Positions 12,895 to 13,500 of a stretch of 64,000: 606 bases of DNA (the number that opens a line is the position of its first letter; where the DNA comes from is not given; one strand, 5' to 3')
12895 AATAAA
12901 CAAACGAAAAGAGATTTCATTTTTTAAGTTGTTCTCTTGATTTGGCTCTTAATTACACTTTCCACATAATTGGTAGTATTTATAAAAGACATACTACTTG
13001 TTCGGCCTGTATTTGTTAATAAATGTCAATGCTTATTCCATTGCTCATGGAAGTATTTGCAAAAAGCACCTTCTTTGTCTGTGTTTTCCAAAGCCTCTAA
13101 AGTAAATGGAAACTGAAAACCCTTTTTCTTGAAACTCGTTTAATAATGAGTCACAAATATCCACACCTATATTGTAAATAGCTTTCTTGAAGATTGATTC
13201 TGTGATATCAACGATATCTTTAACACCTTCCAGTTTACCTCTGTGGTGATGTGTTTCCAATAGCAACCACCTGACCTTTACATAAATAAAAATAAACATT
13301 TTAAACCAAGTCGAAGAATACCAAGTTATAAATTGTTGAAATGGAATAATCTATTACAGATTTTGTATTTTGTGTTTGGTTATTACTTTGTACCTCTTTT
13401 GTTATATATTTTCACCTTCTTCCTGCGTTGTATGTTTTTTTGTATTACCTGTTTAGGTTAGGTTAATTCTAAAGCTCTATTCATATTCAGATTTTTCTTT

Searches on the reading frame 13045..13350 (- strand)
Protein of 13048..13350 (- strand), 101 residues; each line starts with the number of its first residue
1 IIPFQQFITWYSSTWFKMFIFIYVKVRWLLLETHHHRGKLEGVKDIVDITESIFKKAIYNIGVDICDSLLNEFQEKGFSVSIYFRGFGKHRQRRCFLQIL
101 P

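Call 25: search_protein_families(library=pfam, proteins=[window:13045-13299:-], max_evalue=0.1)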
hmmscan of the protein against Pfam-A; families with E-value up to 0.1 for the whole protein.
window:13045-13299:- (84 aa): 1 family
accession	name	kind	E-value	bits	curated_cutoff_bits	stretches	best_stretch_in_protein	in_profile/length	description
PF01358.24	PARP_regulatory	-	0.078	12.3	25.4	1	4-40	80-116/292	Poly A polymerase regulatory subunit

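Call 59: search_protein_families(library=pfam, proteins=[window:13048-13350:-], max_evalue=1)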
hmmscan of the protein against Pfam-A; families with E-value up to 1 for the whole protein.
seq(101 aa): 2 families
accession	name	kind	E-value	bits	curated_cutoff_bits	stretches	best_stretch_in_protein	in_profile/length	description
PF20383.3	DUF6678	-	0.046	14.3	24.5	1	10-62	51-103/122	Family of unknown function (DUF6678)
PF01358.24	PARP_regulatory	-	0.049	13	25.4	1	18-57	77-116/292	Poly A polymerase regulatory subunit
